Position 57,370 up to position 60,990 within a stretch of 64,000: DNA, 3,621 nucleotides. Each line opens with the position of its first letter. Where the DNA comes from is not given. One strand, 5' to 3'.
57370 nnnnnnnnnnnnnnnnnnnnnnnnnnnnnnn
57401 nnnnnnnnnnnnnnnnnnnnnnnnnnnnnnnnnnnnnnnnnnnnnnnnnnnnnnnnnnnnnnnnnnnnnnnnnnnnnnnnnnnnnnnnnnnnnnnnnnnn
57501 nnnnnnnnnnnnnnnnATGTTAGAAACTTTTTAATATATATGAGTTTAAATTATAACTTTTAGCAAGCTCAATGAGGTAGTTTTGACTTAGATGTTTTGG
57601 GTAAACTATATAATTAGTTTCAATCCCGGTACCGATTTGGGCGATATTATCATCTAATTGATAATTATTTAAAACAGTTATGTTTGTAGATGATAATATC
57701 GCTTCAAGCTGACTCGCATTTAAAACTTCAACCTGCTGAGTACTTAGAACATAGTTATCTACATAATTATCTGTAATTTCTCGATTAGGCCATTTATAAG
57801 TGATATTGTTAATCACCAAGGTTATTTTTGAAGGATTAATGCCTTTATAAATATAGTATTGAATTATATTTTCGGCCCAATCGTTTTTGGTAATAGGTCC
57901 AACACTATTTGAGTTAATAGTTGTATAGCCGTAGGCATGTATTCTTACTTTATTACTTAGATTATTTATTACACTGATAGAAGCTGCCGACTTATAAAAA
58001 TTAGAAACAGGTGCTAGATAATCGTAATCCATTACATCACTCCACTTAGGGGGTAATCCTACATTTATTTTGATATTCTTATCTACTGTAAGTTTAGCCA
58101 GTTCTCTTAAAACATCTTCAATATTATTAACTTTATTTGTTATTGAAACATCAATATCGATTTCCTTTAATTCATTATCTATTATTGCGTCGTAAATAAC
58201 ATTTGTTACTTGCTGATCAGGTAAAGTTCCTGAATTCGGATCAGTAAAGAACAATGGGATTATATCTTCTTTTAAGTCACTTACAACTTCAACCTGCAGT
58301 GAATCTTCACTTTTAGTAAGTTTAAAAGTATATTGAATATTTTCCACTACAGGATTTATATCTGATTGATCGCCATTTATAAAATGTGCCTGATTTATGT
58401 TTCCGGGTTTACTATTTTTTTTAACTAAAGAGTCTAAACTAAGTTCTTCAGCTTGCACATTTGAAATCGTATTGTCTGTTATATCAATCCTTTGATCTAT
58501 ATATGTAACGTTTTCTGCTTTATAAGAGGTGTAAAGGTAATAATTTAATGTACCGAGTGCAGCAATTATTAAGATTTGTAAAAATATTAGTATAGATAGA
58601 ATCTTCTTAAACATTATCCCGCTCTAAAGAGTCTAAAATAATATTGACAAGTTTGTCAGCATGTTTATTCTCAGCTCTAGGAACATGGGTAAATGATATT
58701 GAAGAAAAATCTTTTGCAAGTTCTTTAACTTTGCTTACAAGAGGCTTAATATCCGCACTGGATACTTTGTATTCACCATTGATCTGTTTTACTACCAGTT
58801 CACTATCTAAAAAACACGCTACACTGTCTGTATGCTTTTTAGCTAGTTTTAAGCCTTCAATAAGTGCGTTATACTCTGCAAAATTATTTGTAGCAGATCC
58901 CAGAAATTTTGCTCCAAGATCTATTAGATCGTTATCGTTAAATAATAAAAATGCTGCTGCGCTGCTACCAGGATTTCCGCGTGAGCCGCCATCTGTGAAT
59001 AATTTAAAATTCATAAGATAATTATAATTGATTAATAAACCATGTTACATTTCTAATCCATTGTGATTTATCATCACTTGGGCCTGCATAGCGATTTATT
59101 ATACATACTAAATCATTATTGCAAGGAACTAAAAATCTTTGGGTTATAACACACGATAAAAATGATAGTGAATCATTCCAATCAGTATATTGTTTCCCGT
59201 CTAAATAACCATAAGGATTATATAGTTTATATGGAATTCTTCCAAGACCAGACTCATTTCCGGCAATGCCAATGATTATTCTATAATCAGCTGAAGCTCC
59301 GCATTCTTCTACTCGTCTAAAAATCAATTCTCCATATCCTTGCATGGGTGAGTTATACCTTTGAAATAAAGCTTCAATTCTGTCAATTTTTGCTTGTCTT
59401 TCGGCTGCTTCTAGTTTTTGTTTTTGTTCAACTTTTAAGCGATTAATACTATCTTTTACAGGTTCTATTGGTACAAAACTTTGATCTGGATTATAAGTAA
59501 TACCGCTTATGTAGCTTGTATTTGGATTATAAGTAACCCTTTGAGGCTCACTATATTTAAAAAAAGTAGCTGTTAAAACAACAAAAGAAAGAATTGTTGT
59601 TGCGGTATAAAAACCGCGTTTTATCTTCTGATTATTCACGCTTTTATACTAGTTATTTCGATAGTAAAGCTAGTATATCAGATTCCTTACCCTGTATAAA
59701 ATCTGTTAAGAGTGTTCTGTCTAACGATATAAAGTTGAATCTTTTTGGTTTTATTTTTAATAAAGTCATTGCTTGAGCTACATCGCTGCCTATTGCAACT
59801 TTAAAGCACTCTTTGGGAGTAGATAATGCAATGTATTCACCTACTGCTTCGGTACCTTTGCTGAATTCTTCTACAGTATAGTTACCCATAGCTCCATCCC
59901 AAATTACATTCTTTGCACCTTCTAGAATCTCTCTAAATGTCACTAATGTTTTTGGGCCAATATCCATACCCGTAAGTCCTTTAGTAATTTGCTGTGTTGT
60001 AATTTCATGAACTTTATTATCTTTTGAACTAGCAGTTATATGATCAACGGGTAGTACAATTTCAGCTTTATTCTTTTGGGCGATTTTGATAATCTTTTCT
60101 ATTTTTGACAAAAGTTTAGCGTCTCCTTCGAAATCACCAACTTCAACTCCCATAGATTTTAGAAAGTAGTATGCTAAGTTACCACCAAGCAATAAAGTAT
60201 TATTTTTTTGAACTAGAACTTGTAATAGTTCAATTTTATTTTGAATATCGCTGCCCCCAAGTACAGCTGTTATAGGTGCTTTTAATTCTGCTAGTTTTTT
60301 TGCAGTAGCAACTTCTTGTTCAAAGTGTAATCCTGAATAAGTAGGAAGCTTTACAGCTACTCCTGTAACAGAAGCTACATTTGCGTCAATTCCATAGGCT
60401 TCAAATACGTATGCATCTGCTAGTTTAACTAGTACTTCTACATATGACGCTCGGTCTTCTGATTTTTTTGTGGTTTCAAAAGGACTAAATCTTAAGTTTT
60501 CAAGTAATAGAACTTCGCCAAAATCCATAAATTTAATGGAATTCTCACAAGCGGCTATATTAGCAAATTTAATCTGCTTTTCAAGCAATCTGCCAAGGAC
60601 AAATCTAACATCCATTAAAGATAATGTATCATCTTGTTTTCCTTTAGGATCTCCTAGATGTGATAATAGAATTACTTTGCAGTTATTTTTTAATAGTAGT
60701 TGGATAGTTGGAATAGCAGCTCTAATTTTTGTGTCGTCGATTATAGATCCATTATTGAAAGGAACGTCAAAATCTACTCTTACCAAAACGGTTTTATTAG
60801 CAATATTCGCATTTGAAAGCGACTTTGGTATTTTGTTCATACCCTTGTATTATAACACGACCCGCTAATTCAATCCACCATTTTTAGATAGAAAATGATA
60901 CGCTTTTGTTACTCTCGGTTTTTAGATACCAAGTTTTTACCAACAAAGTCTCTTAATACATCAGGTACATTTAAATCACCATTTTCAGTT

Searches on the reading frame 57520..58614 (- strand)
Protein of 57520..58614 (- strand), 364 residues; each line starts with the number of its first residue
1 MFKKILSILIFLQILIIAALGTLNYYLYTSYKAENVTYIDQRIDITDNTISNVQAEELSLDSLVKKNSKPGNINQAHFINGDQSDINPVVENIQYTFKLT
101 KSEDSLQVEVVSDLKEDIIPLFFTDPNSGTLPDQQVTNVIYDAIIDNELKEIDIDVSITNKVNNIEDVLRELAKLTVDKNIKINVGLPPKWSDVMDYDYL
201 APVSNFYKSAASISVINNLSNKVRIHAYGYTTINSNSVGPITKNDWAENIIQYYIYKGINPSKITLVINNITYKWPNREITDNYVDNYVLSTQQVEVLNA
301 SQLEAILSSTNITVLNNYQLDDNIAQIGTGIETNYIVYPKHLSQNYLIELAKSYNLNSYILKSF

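Call 11: search_protein_families(library=pfam, proteins=[window:57520-58614:-], max_evalue=0.000001)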
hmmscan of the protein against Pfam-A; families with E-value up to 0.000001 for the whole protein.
window:57520-58614:- (364 aa): 0 families

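Call 42: search_protein_families(library=pfam, proteins=[window:57520-58614:-], max_evalue=0.1)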
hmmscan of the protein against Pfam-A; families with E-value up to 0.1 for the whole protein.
window:57520-58614:- (364 aa): 4 families
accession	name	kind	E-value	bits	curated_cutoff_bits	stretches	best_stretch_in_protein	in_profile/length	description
PF00704.34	Glyco_hydro_18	-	0.00055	20.1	29.6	1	134-319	91-262/317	Glycosyl hydrolases family 18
PF06916.18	FAM210A-B_dom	-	0.033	15.1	26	0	205-269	28-84/88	FAM210A/B-like domain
PF20080.4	ALTTAQ_rpt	-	0.062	13.4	26.4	1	290-315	12-36/38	ALTTAQ repeat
PF04065.20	Not3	-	0.075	12.8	25.8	0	32-122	121-210/231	Not1 N-terminal domain, CCR4-Not complex component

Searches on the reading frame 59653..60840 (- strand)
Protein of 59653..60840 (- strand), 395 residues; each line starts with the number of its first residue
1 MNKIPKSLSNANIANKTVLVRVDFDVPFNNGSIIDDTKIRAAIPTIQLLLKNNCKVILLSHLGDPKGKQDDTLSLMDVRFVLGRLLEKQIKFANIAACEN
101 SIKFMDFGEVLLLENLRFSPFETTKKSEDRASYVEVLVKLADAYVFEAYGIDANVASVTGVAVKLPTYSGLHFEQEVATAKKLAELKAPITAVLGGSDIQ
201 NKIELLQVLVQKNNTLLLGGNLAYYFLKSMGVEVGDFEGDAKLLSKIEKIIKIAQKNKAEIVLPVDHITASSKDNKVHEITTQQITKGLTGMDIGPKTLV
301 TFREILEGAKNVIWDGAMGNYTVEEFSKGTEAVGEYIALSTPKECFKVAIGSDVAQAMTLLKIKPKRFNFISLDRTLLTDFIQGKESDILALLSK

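Call 11: search_protein_families(library=pfam, proteins=[window:59653-60840:-], max_evalue=0.000001)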
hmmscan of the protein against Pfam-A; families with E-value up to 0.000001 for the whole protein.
window:59653-60840:- (395 aa): 1 family
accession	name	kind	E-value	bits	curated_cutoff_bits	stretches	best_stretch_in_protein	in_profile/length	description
PF00162.24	PGK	-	3.8e-92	309.7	27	1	9-385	2-379/379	Phosphoglycerate kinase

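Call 19: list_cluster_members(proteins=[P0001, P0002, P0004, P0014, P0025, window:59653-60840:-, window:60909-62315:-, window:40257-41339:+])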
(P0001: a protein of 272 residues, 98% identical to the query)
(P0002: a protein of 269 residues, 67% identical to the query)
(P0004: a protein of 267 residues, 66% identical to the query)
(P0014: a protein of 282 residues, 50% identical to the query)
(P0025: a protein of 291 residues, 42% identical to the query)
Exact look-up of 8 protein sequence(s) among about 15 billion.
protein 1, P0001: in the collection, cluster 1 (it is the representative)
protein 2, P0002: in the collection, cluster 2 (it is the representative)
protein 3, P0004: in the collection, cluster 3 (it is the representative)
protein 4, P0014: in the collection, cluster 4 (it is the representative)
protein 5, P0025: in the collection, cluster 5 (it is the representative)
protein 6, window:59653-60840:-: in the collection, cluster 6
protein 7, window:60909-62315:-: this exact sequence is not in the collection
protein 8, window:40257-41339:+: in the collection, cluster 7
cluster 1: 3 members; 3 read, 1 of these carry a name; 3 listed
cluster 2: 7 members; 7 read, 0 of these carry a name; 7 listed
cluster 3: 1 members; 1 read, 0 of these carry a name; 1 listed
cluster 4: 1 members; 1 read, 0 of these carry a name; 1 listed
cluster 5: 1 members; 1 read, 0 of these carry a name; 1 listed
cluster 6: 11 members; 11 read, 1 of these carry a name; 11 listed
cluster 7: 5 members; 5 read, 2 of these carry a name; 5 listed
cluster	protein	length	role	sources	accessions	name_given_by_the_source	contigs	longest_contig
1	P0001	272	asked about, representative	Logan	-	-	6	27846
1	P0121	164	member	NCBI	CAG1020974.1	partial Multifunctional non-homologous end joining protein LigD, partial [Patescibacteria ...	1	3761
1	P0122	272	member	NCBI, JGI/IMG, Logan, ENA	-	-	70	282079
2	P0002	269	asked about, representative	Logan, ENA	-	-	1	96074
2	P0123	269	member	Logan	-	-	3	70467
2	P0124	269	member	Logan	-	-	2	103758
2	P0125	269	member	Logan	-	-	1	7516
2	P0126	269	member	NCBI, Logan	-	-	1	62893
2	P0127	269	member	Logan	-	-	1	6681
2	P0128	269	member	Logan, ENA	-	-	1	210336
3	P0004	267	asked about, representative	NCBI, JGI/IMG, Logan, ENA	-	-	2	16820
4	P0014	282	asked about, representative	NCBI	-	-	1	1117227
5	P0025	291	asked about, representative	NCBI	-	-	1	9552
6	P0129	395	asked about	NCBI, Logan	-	-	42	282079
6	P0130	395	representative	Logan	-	-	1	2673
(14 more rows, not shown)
